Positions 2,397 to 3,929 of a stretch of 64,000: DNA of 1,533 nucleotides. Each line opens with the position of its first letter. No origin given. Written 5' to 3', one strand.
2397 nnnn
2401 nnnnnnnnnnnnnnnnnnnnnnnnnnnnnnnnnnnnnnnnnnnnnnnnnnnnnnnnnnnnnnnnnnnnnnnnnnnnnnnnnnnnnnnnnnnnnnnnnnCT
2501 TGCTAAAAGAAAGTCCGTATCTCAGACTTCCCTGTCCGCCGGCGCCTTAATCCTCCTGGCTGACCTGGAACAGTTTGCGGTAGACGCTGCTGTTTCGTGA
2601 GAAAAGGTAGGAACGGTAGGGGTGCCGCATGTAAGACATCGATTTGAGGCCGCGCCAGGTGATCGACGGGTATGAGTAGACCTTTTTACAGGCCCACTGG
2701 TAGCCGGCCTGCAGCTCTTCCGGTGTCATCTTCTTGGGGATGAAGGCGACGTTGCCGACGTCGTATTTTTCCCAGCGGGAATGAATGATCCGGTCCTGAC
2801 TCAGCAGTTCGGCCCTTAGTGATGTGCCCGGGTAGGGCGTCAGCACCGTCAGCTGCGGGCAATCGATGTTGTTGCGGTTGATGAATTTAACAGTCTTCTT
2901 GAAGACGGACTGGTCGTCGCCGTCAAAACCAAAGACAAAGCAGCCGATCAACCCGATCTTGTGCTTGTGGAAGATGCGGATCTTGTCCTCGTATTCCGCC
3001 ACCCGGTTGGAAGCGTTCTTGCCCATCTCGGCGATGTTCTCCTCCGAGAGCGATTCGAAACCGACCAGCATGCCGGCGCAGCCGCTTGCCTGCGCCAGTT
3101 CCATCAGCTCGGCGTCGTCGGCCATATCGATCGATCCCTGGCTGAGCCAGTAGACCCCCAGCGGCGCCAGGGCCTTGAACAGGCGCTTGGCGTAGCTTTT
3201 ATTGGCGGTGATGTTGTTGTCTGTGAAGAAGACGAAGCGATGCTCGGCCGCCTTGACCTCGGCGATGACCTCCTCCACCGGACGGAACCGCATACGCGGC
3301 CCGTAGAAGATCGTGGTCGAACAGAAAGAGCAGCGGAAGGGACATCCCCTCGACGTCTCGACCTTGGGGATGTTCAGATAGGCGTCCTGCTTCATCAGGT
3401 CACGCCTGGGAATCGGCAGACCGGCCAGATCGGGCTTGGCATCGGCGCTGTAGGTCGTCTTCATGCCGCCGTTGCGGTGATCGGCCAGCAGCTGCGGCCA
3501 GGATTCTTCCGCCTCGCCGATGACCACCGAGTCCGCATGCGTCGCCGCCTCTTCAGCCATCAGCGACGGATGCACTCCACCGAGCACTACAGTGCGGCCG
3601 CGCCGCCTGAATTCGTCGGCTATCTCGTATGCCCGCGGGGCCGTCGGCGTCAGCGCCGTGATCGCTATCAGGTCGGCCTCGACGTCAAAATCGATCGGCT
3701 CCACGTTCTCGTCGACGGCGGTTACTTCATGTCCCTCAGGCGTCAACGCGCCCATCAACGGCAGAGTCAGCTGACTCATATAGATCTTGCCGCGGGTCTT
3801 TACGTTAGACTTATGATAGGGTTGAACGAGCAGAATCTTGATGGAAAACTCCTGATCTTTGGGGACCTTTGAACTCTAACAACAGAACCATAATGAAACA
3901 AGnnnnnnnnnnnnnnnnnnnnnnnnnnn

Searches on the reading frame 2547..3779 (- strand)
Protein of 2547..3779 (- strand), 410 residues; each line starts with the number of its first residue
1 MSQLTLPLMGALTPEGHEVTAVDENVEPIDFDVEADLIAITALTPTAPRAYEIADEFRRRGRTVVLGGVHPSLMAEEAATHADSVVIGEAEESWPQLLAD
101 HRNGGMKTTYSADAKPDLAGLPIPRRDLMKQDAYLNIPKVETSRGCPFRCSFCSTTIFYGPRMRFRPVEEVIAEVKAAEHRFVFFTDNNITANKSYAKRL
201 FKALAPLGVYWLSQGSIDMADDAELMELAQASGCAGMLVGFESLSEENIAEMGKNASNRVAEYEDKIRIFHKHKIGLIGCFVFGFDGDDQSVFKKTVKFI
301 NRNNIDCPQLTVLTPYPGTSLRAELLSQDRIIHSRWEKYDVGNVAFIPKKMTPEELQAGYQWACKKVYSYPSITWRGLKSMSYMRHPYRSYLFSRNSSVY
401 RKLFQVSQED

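Call 7: search_protein_families(library=pfam, proteins=[window:2547-3779:-], max_evalue=0.1)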
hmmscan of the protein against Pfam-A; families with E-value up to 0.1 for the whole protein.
window:2547-3779:- (410 aa): 5 families
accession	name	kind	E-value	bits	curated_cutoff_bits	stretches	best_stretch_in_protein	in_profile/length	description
PF04055.27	Radical_SAM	-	1.4e-17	64.8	29.5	1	140-300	1-166/166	Radical SAM superfamily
PF02310.24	B12-binding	-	9.3e-13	48.5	32.1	1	10-97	22-120/121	B12 binding domain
PF19864.5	Radical_SAM_N2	-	0.007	16.3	29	1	54-102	78-126/151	Radical SAM proteins, N-terminal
PF13282.11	DUF4070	-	0.019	15.5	22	1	319-388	1-69/144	Domain of unknown function (DUF4070)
PF13378.12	MR_MLE_C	-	0.082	13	29.4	0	167-231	26-94/219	Enolase C-terminal domain-like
